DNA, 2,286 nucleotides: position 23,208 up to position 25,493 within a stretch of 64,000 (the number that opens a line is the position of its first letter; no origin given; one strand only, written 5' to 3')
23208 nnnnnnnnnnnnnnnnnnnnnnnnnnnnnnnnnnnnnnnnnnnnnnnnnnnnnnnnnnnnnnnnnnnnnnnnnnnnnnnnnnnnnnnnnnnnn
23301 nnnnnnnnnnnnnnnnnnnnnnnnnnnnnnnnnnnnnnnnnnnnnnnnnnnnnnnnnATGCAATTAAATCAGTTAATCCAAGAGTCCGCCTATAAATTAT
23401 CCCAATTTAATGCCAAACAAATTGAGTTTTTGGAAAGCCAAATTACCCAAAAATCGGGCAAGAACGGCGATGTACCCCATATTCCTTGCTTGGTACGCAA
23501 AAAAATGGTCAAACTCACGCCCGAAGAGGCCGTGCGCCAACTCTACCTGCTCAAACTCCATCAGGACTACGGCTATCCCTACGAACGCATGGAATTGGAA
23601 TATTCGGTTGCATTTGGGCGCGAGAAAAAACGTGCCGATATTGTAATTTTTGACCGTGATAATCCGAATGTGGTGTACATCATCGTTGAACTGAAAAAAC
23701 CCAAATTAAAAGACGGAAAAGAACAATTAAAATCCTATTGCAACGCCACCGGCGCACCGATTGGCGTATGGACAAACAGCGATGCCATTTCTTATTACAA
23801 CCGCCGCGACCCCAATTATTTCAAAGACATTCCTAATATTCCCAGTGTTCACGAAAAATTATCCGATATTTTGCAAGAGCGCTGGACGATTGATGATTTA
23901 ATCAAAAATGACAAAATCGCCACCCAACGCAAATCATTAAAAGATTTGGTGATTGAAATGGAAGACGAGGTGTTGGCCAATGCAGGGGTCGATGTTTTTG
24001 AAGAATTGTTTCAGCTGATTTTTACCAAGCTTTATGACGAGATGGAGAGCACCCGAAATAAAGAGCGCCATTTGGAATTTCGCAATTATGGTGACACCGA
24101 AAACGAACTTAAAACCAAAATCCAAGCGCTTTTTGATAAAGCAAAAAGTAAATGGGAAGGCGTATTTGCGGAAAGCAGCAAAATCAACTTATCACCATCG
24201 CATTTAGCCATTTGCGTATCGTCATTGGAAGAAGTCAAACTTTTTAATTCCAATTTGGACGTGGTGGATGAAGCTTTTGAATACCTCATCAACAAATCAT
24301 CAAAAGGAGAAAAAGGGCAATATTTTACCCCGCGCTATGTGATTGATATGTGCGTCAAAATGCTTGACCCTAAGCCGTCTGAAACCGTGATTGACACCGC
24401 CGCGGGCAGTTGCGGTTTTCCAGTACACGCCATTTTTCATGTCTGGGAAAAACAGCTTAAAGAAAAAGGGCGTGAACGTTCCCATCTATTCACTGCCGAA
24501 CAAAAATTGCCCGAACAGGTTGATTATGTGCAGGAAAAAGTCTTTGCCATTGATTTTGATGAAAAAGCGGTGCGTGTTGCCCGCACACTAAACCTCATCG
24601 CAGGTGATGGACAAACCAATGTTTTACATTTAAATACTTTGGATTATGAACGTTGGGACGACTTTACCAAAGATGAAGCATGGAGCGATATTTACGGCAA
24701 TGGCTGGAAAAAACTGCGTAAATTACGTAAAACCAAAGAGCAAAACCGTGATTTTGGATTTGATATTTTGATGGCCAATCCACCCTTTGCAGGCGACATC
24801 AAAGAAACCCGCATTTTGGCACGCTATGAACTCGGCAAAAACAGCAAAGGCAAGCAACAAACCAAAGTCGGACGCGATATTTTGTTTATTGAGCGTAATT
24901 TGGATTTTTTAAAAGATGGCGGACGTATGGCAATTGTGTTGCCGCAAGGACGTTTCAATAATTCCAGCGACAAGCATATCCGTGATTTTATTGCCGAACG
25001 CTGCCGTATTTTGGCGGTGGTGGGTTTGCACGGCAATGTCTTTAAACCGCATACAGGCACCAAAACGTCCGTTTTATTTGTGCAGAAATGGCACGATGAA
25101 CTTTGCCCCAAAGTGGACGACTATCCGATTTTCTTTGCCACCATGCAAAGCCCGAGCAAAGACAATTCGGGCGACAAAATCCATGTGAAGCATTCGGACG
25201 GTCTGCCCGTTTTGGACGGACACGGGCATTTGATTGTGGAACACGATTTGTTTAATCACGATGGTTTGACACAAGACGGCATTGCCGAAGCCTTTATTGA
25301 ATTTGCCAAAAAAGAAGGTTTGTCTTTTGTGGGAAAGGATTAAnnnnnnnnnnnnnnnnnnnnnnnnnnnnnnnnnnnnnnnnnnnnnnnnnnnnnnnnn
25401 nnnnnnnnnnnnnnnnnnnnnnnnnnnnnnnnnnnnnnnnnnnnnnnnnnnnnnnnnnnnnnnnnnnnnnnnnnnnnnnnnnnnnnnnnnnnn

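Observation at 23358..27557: Restriction-modification locus with nuclease-methyltransferase fusion and separate S subunits but no helicase-type HsdR: BcgI-like Type IIB candidate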

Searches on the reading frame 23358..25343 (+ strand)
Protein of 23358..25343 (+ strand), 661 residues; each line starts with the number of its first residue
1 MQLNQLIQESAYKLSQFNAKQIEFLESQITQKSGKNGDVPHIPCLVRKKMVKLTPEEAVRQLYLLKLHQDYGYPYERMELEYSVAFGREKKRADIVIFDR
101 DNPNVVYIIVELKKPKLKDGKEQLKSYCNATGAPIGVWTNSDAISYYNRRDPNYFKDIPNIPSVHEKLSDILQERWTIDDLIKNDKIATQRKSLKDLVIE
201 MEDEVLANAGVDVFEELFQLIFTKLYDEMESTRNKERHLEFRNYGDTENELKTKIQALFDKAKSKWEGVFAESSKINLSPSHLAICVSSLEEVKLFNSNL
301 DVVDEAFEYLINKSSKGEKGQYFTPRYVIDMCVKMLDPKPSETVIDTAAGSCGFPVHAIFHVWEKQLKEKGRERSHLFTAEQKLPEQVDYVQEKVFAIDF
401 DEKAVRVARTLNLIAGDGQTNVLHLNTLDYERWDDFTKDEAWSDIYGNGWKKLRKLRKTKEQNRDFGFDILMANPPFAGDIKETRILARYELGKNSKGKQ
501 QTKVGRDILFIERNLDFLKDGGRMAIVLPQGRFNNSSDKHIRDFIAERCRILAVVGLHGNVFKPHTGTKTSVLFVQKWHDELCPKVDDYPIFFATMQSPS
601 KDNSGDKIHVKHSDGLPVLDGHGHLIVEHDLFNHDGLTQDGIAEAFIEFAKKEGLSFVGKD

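Call 3: search_protein_families(library=pfam, proteins=[window:23358-25343:+], max_evalue=0.01)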
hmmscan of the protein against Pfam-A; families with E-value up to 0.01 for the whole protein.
window:23358-25343:+ (661 aa): 4 families
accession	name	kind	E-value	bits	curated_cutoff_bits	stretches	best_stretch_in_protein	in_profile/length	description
PF02384.22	N6_Mtase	-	6.2e-32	111.6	20.4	1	301-598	4-248/311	N-6 DNA Methylase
PF13588.12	HSDR_N_2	-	1.3e-26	93.2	25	1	55-162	1-110/110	Type I restriction enzyme R protein N terminus (HSDR_N)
PF07669.17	Eco57I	-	1.2e-13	52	25.3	1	394-561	2-170/171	Eco57I restriction-modification methylase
PF04313.20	HSDR_N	-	4.9e-05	23.7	25.1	1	81-152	119-195/198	Type I restriction enzyme R protein N terminus (HSDR_N)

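Call 4: search_protein_families(library=ncbifam, proteins=[window:23358-25343:+], max_evalue=0.01)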
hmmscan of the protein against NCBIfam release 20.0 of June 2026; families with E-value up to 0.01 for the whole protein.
window:23358-25343:+ (661 aa): 2 families
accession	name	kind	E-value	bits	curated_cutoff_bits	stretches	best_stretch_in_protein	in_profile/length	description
NF047738.1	antiphage_MADS2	equivalog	5.6e-96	322.3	720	1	42-620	6-614/654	methylation-associated defense system DNA methyltransferase MAD2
NF033452.1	BREX_1_MTaseX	exception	2e-05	22.6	500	1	468-579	508-615/1210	BREX-1 system adenine-specific DNA-methyltransferase PglX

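Call 8: search_protein_families(library=padloc, proteins=[window:23358-25343:+], max_evalue=0.001)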
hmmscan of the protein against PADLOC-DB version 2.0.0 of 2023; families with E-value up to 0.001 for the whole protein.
window:23358-25343:+ (661 aa): 44 families (the best 25 are shown)
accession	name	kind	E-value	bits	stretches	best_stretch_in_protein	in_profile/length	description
PDLC03034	MTase_I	-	0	1235.9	1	4-661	6-672/672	Type I methyltransferase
PDLC03318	MTase_II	-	3.3e-72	241.9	1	44-619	23-672/723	Type II methyltransferase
PDLC03021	MTase_I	-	2.9e-48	162.9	2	260-435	102-268/491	Type I methyltransferase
PDLC03018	MTase_I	-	1.6e-47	160.4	2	42-382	11-368/749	Type I methyltransferase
PDLC04134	mad2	-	3.6e-45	152.7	1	56-605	5-468/492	mads_2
PDLC03030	MTase_I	-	6.2e-43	145.2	1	52-586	47-590/670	Type I methyltransferase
PDLC03026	MTase_I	-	2.9e-32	110.4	2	212-368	26-191/487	Type I methyltransferase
PDLC03218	MTase_II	-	1.3e-28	97.9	2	467-579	372-483/532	Type II methyltransferase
PDLC03025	MTase_I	-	1.3e-24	84.8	2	460-579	261-373/569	Type I methyltransferase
PDLC03317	MTase_II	-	1.9e-18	64.2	2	280-428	257-412/831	Type II methyltransferase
PDLC03311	MTase_II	-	1.2e-17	61.8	1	467-577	101-208/464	Type II methyltransferase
PDLC03031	MTase_I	-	1.2e-17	61.4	2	277-366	136-231/834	Type I methyltransferase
PDLC03624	REase_MTase_IIG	-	5.3e-17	59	1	301-580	400-650/1271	Type IIG restriction enzyme-methyltransferase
PDLC03357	MTase_II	-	1.4e-15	54.7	1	457-581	212-338/620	Type II methyltransferase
PDLC03022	MTase_I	-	3.8e-14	50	1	461-577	293-406/857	Type I methyltransferase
PDLC03028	MTase_I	-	2e-10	37.4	1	288-443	862-1018/1236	Type I methyltransferase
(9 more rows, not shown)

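Call 9: find_homologous_proteins(query=window:23358-25343:+, max_evalue=0.00001)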
Query window:23358-25343:+ (661 aa): 8000 proteins with E <= 0.00001 among 8000 candidates; the best 120 are listed.
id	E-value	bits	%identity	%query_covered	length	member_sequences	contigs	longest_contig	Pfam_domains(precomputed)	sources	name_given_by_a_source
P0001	0.0e+0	1521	100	100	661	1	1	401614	PF02384.23,PF07669.18,PF13588.13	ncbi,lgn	-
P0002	0.0e+0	1406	92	100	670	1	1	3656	PF04313.21,PF02384.23,PF07669.18,PF13588.13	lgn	-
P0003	0.0e+0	1405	92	100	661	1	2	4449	PF02384.23,PF07669.18,PF13588.13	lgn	-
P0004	0.0e+0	1405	92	100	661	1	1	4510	PF02384.23,PF07669.18,PF13588.13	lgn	-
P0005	0.0e+0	1405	91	100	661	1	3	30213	PF04313.21,PF02384.23,PF07669.18,PF13588.13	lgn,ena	-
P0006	0.0e+0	1404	91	100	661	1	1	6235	PF04313.21,PF02384.23,PF07669.18,PF13588.13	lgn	-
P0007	0.0e+0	1403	92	100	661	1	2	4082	PF02384.23,PF07669.18,PF13588.13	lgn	-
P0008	0.0e+0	1402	92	100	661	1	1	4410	PF02384.23,PF07669.18,PF13588.13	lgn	-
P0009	0.0e+0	1401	91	100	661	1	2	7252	PF04313.21,PF02384.23,PF07669.18,PF13588.13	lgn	-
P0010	0.0e+0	1400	91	100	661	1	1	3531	PF04313.21,PF02384.23,PF07669.18,PF13588.13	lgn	-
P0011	0.0e+0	1400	91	100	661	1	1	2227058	PF04313.21,PF02384.23,PF07669.18,PF13588.13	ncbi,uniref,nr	ncbi:N-6 DNA methylase [Moraxella nasibovis]|uniref:N-6 DNA methylase n=1 Tax=Moraxella nasibovis Ta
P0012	0.0e+0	1400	91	100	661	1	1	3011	PF04313.21,PF02384.23,PF07669.18,PF13588.13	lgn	-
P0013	0.0e+0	1398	92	100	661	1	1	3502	PF02384.23,PF07669.18,PF13588.13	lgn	-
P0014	0.0e+0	1398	91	100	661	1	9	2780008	PF04313.21,PF02384.23,PF07669.18,PF13588.13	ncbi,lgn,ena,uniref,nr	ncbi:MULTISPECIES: N-6 DNA methylase [Moraxella]|uniref:Type I restriction endonuclease subunit M n=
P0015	0.0e+0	1397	91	100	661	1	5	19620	PF04313.21,PF02384.23,PF07669.18,PF13588.13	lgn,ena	-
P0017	0.0e+0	1395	91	100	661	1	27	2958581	PF04313.21,PF02384.23,PF07669.18,PF13588.13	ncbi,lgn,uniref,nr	ncbi:N-6 DNA methylase [Moraxella bovis]|uniref:N-6 DNA methylase n=1 Tax=Moraxella bovis TaxID=476 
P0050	0.0e+0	1330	87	100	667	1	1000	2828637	PF02384.23,PF07669.18,PF13588.13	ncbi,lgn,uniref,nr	ncbi:TPA: N-6 DNA methylase [Mannheimia haemolytica]|uniref:SAM-dependent methyltransferase n=4 Tax=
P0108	0.0e+0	1191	77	100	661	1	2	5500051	PF02384.23,PF07669.18,PF13588.13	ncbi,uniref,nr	ncbi:N-6 DNA methylase [Aquimarina sp. Aq107]|uniref:N-6 DNA methylase n=1 Tax=Aquimarina sp. Aq107 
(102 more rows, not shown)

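Call 10: find_encoding_contigs(protein=P0001, flank=10000, max_places=3)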
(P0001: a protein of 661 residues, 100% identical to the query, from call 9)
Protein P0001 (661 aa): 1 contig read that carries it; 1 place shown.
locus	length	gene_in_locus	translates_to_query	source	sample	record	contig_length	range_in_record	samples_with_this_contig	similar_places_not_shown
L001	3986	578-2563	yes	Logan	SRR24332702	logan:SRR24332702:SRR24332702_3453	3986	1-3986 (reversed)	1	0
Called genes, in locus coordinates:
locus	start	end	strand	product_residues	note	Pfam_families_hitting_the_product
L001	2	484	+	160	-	?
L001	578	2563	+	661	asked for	PF13588:HSDR_N_2, PF02384:N6_Mtase, PF07669:Eco57I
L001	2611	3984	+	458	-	?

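Call 11: search_solved_structures(query=window:23358-25343:+, max_evalue=0.01, show_alignments=2)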
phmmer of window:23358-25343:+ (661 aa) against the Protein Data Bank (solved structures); distinct sequences matched with E-value up to 0.01: 11.
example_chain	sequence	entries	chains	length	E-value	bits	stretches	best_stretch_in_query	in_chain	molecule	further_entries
8w0p_A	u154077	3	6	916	7.7e-26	93.8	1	212-580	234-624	RM.BsaXI | site-specific DNA-methyltransferase (adenine-specific)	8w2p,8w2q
7vru_A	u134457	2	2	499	1.1e-18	70.2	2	259-375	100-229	Site-specific DNA-methyltransferase (adenine-specific)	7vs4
5ybb_A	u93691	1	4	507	2.6e-14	55.7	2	283-371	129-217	Type I restriction-modification system methyltransferase subunit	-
3ufb_A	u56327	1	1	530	3.5e-13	52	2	304-369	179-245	Type I restriction-modification system methyltransferase subunit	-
2y7c_B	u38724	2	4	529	1.5e-12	49.9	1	261-362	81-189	TYPE I RESTRICTION ENZYME ECOKI M PROTEIN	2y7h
2ar0_A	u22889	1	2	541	1.6e-12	49.8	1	261-362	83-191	Type I restriction enzyme EcoKI M protein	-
7eew_A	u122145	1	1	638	1.7e-12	49.7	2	225-362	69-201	Type I restriction-modification system methyltransferase subunit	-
2okc_A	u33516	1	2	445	1.3e-10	43.6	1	279-363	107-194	Type I restriction enzyme StySJI M protein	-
7vru_B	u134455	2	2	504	2.1e-09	39.5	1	258-362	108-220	Site-specific DNA-methyltransferase (adenine-specific)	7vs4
8cxz_A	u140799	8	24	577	2.1e-08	36.2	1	304-575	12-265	Site-specific DNA-methyltransferase (adenine-specific)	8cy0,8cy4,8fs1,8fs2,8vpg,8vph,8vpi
3khk_A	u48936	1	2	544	1e-06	30.7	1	295-359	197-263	Type I restriction-modification system methylation subunit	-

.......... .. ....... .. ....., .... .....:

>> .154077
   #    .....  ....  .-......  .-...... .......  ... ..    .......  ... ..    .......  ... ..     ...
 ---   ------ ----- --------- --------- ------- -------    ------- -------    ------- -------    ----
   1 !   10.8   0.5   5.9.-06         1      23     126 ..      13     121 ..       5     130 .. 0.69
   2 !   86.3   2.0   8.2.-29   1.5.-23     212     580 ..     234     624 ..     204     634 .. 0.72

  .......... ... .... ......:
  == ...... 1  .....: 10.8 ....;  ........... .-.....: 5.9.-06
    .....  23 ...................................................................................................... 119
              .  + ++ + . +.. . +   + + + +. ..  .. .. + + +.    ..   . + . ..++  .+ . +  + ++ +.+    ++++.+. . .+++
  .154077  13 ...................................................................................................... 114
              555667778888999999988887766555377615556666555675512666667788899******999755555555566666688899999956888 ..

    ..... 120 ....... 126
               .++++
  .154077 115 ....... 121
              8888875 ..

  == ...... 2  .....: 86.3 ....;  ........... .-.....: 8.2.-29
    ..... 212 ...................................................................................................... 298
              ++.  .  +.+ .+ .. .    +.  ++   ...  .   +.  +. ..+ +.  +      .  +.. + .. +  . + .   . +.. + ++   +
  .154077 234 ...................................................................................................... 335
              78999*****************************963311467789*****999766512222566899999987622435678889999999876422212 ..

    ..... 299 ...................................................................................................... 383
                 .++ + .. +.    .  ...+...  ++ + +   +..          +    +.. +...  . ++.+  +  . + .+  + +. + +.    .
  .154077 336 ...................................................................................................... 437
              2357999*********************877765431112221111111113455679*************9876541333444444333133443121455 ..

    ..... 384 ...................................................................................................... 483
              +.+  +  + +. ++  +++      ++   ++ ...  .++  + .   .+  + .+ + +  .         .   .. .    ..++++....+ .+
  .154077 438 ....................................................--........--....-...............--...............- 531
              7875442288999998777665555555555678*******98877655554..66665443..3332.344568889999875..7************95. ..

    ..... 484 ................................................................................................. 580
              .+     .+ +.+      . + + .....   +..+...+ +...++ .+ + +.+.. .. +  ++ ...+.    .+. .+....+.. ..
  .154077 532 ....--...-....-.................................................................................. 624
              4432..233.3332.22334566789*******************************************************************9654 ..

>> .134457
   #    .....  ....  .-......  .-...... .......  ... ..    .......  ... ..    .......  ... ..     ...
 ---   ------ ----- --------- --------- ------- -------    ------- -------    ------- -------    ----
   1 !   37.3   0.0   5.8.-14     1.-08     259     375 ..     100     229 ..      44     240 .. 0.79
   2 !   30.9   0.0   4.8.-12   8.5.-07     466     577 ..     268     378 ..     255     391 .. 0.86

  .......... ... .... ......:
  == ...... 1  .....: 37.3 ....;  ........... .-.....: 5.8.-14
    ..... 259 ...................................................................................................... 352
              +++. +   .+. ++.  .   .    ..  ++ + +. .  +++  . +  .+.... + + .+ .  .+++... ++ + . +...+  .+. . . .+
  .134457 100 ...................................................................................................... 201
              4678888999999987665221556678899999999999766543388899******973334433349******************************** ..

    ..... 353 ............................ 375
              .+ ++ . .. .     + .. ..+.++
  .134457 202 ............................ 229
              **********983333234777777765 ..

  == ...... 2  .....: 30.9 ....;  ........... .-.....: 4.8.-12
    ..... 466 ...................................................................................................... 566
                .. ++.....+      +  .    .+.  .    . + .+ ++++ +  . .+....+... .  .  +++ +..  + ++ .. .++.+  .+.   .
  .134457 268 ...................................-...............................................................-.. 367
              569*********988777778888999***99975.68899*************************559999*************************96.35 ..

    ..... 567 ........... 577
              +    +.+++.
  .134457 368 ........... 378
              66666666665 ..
